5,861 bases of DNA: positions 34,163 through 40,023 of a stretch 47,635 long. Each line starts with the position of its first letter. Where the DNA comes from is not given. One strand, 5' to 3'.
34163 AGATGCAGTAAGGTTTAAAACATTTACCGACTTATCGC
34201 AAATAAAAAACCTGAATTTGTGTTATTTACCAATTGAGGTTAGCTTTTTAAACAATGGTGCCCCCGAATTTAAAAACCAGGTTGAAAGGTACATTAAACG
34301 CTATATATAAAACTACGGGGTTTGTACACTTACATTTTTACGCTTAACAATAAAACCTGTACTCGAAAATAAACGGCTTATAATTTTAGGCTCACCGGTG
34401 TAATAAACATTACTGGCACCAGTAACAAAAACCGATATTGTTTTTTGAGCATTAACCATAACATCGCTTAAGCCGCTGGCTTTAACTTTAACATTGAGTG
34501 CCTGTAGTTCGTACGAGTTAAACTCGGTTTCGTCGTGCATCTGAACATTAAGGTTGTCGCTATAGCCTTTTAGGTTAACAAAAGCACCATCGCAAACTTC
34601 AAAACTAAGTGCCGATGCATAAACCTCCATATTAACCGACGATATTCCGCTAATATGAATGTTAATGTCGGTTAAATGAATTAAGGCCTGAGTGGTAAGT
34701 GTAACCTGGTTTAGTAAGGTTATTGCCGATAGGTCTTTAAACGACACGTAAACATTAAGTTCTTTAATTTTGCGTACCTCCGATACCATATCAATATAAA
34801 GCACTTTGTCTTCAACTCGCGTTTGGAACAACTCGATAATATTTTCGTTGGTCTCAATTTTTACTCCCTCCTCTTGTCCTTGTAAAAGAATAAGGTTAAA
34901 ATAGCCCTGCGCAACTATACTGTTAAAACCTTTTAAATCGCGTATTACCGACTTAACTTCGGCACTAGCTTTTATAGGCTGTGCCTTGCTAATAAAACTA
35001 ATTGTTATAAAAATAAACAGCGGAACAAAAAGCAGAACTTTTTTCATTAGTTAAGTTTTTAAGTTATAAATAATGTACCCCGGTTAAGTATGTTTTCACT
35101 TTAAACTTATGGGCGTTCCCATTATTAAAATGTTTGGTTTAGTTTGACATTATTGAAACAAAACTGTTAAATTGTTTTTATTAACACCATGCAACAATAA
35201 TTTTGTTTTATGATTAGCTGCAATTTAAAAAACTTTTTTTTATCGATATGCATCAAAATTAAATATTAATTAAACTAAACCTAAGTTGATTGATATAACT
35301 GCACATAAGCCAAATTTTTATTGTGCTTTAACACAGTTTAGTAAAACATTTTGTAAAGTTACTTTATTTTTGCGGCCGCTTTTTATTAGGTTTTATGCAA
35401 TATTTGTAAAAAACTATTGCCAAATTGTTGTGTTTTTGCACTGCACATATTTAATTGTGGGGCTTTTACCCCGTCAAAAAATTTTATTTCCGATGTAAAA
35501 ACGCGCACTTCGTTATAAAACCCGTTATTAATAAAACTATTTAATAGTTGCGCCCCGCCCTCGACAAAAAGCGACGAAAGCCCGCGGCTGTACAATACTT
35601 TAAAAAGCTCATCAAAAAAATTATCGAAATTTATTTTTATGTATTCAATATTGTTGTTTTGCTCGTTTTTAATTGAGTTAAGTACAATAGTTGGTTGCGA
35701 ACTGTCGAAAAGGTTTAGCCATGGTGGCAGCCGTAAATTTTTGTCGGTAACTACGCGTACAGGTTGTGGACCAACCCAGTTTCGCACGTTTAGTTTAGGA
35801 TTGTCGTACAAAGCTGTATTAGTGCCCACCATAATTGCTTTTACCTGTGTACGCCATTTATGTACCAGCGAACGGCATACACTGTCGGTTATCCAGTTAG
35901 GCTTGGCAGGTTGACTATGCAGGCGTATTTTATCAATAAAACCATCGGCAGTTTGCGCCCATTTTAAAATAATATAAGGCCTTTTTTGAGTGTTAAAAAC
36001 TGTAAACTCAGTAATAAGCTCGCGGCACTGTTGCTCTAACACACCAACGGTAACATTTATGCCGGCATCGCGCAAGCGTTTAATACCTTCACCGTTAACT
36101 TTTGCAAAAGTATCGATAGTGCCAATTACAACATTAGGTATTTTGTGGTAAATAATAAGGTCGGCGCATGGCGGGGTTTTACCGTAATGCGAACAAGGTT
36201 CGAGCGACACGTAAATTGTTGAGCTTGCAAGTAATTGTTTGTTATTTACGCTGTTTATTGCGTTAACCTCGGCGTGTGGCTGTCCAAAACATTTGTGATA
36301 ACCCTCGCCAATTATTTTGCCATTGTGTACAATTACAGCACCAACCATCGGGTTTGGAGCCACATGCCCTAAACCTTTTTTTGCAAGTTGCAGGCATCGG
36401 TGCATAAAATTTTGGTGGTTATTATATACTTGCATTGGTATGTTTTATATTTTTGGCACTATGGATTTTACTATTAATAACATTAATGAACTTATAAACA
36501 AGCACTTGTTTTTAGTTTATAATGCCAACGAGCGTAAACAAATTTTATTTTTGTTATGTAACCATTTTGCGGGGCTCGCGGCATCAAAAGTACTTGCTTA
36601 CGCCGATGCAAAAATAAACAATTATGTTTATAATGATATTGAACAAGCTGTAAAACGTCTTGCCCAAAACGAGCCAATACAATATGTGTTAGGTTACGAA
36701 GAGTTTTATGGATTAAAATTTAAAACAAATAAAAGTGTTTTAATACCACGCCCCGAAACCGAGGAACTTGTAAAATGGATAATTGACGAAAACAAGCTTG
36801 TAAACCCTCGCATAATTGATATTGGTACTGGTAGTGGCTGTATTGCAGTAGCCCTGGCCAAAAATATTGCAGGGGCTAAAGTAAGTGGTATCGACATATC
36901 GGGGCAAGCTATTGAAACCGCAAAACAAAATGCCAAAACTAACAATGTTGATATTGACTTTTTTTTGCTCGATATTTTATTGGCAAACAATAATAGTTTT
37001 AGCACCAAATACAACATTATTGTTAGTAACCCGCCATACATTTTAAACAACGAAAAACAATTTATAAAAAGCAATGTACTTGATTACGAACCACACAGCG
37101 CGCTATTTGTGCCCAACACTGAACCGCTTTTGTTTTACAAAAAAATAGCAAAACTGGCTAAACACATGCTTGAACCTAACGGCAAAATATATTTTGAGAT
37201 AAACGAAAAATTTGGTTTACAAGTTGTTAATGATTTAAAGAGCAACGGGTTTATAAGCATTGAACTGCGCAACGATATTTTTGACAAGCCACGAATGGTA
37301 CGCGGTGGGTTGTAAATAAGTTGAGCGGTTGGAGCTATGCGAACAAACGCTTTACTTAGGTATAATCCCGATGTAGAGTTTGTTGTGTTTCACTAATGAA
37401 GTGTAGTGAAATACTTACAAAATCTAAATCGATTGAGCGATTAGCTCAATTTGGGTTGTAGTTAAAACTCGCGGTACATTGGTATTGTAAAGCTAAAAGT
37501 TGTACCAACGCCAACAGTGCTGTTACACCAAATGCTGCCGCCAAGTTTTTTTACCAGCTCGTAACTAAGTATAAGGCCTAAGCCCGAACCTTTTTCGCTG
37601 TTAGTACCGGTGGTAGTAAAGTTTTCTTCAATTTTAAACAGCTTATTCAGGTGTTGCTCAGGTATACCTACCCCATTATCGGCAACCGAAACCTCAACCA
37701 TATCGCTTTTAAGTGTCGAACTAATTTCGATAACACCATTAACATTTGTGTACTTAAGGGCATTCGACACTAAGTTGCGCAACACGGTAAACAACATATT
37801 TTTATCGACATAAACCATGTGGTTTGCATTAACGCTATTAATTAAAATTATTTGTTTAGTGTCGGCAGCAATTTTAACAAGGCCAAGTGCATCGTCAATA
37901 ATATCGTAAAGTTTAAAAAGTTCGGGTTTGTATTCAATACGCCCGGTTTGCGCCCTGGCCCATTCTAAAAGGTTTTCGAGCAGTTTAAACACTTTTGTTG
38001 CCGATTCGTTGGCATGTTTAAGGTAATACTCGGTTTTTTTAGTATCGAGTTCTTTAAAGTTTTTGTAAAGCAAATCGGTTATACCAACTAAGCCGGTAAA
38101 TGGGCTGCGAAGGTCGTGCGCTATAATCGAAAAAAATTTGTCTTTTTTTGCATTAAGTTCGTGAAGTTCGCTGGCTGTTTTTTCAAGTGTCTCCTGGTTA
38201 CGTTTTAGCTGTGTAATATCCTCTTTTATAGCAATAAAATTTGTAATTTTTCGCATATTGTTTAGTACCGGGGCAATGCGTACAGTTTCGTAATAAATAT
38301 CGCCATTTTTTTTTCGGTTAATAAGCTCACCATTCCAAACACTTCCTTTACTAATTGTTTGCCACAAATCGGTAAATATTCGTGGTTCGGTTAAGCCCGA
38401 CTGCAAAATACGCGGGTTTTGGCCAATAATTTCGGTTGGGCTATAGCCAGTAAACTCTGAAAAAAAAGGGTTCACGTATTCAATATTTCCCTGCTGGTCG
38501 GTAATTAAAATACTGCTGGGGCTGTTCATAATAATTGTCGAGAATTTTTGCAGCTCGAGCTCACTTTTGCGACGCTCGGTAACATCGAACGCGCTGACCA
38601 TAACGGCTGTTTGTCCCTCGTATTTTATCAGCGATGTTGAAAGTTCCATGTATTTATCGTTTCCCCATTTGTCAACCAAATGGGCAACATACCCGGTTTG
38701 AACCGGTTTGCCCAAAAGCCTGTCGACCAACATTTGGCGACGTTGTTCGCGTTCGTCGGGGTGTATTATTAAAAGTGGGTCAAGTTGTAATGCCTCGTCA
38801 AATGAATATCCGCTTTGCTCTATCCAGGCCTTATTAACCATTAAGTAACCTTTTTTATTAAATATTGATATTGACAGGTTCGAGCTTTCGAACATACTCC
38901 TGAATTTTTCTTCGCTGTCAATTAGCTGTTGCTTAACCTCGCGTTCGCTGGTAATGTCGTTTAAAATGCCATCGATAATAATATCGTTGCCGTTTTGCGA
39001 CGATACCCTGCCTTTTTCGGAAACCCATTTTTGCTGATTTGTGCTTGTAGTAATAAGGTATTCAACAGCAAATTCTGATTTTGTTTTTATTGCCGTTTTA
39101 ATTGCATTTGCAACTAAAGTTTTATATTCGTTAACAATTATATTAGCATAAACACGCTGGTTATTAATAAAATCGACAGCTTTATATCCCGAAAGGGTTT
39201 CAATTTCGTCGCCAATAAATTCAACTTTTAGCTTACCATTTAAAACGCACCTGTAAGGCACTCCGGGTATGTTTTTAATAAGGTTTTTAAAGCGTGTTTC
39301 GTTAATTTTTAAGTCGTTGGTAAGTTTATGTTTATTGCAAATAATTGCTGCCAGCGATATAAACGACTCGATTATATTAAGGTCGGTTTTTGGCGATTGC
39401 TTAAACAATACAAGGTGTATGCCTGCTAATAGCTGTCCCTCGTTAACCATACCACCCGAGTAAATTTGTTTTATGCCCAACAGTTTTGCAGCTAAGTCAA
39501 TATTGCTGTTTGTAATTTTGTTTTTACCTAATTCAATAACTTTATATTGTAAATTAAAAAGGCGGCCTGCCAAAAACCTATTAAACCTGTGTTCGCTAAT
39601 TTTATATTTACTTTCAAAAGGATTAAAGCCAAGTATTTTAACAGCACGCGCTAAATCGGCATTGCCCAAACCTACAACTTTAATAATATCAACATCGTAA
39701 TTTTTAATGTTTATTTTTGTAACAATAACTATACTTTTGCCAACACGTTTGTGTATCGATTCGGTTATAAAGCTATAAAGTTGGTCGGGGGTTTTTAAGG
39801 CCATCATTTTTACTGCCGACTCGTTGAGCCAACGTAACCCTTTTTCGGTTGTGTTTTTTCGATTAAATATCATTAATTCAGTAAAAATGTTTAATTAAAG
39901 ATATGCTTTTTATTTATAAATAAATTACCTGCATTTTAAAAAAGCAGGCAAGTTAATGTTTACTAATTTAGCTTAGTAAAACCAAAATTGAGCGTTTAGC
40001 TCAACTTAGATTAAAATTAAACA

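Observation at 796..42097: Dense MITE-like repeat family: ~141-bp elements with 13-bp terminal inverted repeats and 5-bp target-site duplications, at least 11 copies in 47.6 kb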

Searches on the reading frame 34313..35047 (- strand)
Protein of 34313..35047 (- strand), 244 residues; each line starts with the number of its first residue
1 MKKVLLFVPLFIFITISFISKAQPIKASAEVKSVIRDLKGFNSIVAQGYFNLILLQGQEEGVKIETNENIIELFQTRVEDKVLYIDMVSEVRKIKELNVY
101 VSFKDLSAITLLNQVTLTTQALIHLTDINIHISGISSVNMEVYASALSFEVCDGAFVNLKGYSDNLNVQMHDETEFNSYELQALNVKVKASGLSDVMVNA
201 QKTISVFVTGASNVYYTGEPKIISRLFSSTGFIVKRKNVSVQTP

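Call 31: search_protein_families(library=pfam, proteins=[window:34313-35047:-])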
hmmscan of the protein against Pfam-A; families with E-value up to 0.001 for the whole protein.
window:34313-35047:- (244 aa): 1 family
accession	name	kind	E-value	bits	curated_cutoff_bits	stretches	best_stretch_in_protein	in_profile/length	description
PF10988.14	DUF2807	-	2.5e-35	122.3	24.2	1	41-220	2-181/181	Putative auto-transporter adhesin, head GIN domain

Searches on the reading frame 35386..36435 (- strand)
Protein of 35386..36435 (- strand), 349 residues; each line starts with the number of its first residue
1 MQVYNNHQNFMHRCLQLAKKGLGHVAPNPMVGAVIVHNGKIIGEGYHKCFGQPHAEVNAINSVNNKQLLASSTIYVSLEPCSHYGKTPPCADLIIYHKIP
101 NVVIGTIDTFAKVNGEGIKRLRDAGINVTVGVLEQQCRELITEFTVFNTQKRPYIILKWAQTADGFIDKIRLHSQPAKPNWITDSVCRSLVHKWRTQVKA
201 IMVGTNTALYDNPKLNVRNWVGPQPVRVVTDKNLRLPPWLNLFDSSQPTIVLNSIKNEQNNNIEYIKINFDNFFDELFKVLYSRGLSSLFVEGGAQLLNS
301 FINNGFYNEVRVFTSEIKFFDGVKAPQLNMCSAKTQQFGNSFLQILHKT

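Call 31: search_protein_families(library=pfam, proteins=[window:35386-36435:-])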
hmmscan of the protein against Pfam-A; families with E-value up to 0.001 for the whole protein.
window:35386-36435:- (349 aa): 5 families
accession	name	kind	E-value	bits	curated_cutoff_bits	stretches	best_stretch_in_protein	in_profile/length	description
PF01872.23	RibD_C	-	2.5e-31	109.4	24.1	1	153-314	1-160/197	RibD C-terminal domain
PF00383.29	dCMP_cyt_deam_1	-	1.2e-19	70.5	25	1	5-106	2-102/102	Cytidine and deoxycytidylate deaminase zinc-binding region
PF14437.12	MafB19-deam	-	3.4e-13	50.1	27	1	5-144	1-137/142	MafB19-like deaminase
PF18785.7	Inv-AAD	-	0.00021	21.6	26.5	1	33-136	2-123/129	Invertebrate-AID/APOBEC-deaminase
PF18771.7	APOBEC3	-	0.00032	21.3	27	0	37-134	15-120/137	APOBEC3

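Call 49: find_encoding_contigs(protein=window:35386-36435:-, flank=10000, max_places=10)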
Protein window:35386-36435:- (349 aa): 1 contig read that carries it; 1 place shown.
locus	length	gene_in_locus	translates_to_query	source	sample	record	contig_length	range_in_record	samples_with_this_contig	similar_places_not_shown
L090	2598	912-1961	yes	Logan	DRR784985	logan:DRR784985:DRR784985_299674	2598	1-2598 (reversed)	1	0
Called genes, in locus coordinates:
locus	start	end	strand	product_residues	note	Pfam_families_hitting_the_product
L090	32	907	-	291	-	PF17827:PrmC_N (weak), PF05175:MTS, PF06325:PrmA, PF08241:Methyltransf_11 (weak), PF08242:Methyltransf_12 (weak), PF13649:Methyltransf_25, PF13847:Methyltransf_31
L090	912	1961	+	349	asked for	PF00383:dCMP_cyt_deam_1, PF14437:MafB19-deam, PF01872:RibD_C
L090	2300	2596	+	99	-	?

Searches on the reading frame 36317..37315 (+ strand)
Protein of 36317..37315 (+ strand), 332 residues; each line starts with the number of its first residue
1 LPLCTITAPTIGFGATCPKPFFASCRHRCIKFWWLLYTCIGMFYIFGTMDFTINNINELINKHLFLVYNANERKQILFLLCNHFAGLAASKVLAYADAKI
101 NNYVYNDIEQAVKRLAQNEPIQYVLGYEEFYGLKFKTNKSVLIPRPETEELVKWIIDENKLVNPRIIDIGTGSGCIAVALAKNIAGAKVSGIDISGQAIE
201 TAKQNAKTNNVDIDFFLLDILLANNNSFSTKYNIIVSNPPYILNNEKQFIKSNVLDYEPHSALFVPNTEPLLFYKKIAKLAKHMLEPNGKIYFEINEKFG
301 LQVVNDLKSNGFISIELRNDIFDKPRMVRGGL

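Call 10: search_protein_families(library=pfam, proteins=[window:36317-37315:+])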
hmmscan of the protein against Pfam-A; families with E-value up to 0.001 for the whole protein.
window:36317-37315:+ (332 aa): 14 families
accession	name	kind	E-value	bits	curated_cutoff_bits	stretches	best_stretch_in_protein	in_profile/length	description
PF05175.20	MTS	-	1e-15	58.2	23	1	162-245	31-112/170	Methyltransferase small domain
PF06325.19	PrmA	-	1.8e-12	47.8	22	1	156-238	155-233/296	Ribosomal protein L11 methyltransferase (PrmA)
PF13847.12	Methyltransf_31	-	3.1e-12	46.8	27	1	165-253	6-82/145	Methyltransferase domain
PF13649.12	Methyltransf_25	-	7.1e-10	39.9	27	1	166-237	1-70/97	Methyltransferase domain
PF08242.18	Methyltransf_12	-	1.2e-06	29.6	30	1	167-237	1-71/98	Methyltransferase domain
PF08241.18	Methyltransf_11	-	2.2e-06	28.7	21.2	1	167-220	1-51/95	Methyltransferase domain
PF17827.6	PrmC_N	-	3.2e-06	28.1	23.4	1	79-126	24-71/71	PrmC N-terminal domain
PF05971.18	Methyltransf_10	-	4.1e-05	23.5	23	1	160-243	100-189/299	RNA methyltransferase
PF13489.12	Methyltransf_23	-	8.6e-05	22.8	27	1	161-237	21-87/164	Methyltransferase domain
PF01861.22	BpsA_C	-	0.0002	21.2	27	1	161-255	43-136/243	Branched-chain polyamine synthase A C-terminal domain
PF02390.23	Methyltransf_4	-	0.0003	20.8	24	0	163-210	2-49/173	Putative methyltransferase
PF03602.21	Cons_hypoth95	-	0.0005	20.2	24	0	159-246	38-128/182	Conserved hypothetical protein 95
PF01170.24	UPF0020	-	0.00054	20.1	22.3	0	185-241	75-131/197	RMKL-like, methyltransferase domain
PF12847.13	Methyltransf_18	-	0.00066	20.2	27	0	164-212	16-64/151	Methyltransferase domain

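Call 24: find_encoding_contigs(protein=window:36461-37315:+, flank=10000, max_places=10)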
Protein window:36461-37315:+ (284 aa): no gene with exactly this product is on record in the collection.

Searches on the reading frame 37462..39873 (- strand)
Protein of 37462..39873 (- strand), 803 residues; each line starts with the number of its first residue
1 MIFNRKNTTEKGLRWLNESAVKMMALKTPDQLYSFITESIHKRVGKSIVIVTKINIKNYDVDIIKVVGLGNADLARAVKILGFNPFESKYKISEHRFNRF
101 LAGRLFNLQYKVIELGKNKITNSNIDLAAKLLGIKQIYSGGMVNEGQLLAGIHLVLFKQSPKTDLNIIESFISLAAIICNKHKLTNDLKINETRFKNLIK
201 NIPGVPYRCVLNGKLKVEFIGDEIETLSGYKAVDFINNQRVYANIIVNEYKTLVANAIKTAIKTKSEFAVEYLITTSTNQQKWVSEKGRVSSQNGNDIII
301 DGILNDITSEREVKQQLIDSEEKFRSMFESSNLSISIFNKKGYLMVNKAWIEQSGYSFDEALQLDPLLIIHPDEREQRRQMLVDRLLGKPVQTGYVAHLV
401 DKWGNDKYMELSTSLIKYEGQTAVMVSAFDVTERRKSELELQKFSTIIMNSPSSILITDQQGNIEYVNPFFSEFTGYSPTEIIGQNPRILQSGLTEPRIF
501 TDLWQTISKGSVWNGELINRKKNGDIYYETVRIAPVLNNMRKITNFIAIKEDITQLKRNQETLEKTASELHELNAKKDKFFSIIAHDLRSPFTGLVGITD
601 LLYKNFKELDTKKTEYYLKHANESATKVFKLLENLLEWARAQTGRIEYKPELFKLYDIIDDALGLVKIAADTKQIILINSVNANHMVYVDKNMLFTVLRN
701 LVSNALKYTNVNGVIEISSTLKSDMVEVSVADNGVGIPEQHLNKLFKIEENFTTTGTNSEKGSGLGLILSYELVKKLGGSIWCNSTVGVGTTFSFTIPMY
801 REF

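Call 10: search_protein_families(library=pfam, proteins=[window:37462-39873:-])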
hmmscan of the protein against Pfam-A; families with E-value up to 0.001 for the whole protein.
window:37462-39873:- (803 aa): 8 families
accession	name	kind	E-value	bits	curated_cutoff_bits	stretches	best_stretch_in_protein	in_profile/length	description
PF02518.31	HATPase_c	-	7.5e-26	91.2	26.4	1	690-800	2-110/111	Histidine kinase-, DNA gyrase B-, and HSP90-like ATPase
PF13426.13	PAS_9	-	2.3e-25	89.3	27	1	452-555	1-103/103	PAS domain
PF08447.18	PAS_3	-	9.4e-22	77.5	25.6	2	219-303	3-88/89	PAS fold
PF00989.32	PAS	-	2.5e-16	60.1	22.6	1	443-553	2-113/113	PAS fold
PF13188.13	PAS_8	-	1.1e-14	54.1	21.8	2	443-488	2-48/65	PAS domain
PF08448.16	PAS_4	-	8.3e-11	42.5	23.1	1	450-558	3-110/110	PAS fold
PF00512.31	HisKA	-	3.6e-09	37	26.9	1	577-644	2-66/66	His Kinase A (phospho-acceptor) domain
PF13581.12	HATPase_c_2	-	0.00034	21.1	27.4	1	702-777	40-112/127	Histidine kinase-like ATPase domain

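Call 21: find_encoding_contigs(protein=window:37462-39873:-, flank=10000, max_places=10)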
Protein window:37462-39873:- (803 aa): no gene with exactly this product is on record in the collection.
